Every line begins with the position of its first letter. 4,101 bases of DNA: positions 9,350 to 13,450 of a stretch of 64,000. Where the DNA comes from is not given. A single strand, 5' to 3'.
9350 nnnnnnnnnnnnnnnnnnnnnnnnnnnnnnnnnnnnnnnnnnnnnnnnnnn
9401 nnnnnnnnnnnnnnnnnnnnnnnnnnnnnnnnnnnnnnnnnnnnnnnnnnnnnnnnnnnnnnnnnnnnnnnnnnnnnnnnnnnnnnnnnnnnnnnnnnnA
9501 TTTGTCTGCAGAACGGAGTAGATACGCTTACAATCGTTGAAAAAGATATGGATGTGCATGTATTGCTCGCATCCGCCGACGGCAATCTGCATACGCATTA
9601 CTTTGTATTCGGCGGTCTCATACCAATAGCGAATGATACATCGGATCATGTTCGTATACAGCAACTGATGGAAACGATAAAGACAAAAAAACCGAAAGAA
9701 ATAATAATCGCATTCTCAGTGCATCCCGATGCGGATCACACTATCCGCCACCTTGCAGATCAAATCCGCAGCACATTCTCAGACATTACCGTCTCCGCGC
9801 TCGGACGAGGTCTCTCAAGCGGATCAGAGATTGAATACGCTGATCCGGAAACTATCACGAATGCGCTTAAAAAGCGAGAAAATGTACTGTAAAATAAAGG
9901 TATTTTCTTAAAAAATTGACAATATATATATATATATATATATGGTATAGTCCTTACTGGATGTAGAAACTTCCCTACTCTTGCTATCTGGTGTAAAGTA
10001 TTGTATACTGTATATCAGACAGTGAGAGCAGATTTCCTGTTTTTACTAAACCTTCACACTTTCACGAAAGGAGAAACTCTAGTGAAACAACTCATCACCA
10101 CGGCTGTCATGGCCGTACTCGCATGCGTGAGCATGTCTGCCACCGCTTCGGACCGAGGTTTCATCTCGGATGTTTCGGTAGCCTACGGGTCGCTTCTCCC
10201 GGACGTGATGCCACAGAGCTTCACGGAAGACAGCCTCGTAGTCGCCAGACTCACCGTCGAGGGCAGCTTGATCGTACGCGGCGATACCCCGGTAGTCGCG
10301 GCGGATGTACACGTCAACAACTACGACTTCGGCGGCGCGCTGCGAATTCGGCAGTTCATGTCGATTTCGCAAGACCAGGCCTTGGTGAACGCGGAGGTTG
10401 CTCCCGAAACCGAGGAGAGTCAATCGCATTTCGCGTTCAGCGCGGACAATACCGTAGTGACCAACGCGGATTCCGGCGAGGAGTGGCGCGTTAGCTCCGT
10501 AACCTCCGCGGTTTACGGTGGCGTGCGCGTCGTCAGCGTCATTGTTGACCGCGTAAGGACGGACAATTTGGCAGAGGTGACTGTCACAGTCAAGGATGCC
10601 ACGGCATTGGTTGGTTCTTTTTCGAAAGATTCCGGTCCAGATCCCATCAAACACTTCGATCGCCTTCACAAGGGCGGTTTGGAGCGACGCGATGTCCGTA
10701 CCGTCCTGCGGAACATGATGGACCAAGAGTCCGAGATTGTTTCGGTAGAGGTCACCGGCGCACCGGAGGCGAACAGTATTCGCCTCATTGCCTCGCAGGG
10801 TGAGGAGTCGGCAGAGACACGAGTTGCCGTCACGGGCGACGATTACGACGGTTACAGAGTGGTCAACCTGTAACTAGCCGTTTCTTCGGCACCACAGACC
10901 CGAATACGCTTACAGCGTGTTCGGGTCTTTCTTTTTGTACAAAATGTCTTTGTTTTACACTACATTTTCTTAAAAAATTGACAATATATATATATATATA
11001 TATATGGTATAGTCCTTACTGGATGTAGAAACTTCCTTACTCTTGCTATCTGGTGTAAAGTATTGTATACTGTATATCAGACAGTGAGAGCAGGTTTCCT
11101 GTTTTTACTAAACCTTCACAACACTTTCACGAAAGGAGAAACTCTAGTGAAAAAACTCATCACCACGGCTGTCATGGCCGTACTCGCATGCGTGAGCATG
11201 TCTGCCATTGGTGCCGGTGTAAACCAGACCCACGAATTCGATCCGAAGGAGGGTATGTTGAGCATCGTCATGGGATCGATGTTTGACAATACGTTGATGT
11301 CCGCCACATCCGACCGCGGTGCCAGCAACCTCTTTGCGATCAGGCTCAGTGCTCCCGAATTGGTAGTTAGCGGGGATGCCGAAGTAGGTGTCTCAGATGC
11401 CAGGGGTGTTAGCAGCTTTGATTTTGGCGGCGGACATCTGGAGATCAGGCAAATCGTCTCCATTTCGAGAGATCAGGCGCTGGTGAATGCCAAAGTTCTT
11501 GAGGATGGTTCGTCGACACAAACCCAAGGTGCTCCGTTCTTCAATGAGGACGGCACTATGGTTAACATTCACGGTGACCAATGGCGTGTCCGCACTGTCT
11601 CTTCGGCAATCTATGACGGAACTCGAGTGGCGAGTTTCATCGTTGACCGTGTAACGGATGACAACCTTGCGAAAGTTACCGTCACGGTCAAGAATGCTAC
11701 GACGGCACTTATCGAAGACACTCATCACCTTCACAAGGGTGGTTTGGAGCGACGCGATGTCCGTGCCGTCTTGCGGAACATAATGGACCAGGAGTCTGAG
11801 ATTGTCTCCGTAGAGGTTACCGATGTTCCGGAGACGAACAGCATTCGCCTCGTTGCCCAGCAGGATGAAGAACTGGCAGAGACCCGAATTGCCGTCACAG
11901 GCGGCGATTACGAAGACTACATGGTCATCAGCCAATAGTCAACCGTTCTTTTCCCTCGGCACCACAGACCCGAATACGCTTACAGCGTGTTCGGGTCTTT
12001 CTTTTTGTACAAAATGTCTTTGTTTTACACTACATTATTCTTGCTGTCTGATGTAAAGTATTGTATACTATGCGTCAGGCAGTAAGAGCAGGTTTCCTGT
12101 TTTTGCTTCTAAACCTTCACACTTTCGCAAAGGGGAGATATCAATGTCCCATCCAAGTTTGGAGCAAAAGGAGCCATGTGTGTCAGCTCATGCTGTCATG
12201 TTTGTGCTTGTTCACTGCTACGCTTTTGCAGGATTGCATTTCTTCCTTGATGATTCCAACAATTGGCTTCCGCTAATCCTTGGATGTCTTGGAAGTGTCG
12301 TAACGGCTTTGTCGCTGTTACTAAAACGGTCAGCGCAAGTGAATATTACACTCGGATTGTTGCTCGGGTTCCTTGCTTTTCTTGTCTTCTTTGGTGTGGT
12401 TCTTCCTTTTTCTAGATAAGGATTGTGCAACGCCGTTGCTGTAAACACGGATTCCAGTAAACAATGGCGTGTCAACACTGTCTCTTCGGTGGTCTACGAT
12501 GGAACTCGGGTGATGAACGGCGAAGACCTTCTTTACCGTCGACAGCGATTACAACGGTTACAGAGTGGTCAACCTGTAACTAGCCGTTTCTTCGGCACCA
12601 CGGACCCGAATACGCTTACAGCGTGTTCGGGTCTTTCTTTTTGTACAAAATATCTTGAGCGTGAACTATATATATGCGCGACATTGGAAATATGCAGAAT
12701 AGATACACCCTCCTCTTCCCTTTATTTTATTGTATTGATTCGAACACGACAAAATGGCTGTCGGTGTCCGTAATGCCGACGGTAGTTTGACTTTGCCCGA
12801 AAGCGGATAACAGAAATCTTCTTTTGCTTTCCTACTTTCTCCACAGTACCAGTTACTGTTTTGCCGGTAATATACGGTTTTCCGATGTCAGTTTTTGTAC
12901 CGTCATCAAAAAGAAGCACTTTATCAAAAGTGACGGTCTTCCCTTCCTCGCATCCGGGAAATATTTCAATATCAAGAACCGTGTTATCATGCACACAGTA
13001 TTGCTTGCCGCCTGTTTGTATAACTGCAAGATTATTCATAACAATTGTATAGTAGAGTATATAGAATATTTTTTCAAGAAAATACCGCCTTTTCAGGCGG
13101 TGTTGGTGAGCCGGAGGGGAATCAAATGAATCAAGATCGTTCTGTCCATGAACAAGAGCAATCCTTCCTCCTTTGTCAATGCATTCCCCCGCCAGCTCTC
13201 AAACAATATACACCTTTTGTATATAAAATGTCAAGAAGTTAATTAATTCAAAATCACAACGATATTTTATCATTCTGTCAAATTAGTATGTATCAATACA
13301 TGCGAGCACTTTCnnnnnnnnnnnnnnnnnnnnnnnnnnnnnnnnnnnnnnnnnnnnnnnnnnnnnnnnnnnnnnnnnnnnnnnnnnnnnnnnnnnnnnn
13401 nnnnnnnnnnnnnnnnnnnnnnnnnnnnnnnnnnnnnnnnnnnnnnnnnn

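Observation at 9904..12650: Tandem triplication of a lipoprotein cassette with an (AT)11 tract in the promoter spacer, a conserved ~135-nt leader, hypervariable N-terminal mature regions and a degenerate third copy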

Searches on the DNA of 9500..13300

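Call 5: search_rna_families(source=window, start=9500, end=13300, threshold=evalue, max_evalue=1, show_alignments=2)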
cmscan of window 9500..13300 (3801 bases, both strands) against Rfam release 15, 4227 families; matches with E-value up to 1: 2.
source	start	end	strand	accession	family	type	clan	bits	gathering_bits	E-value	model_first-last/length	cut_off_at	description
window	10960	11097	+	RF02410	snoR136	Gene; snRNA; snoRNA; HACA-box;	-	28.1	43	0.088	1-152/152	no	Small nucleolar RNA snoR136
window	9903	10035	+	RF02410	snoR136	Gene; snRNA; snoRNA; HACA-box;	-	23.7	43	0.84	1-152/152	no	Small nucleolar RNA snoR136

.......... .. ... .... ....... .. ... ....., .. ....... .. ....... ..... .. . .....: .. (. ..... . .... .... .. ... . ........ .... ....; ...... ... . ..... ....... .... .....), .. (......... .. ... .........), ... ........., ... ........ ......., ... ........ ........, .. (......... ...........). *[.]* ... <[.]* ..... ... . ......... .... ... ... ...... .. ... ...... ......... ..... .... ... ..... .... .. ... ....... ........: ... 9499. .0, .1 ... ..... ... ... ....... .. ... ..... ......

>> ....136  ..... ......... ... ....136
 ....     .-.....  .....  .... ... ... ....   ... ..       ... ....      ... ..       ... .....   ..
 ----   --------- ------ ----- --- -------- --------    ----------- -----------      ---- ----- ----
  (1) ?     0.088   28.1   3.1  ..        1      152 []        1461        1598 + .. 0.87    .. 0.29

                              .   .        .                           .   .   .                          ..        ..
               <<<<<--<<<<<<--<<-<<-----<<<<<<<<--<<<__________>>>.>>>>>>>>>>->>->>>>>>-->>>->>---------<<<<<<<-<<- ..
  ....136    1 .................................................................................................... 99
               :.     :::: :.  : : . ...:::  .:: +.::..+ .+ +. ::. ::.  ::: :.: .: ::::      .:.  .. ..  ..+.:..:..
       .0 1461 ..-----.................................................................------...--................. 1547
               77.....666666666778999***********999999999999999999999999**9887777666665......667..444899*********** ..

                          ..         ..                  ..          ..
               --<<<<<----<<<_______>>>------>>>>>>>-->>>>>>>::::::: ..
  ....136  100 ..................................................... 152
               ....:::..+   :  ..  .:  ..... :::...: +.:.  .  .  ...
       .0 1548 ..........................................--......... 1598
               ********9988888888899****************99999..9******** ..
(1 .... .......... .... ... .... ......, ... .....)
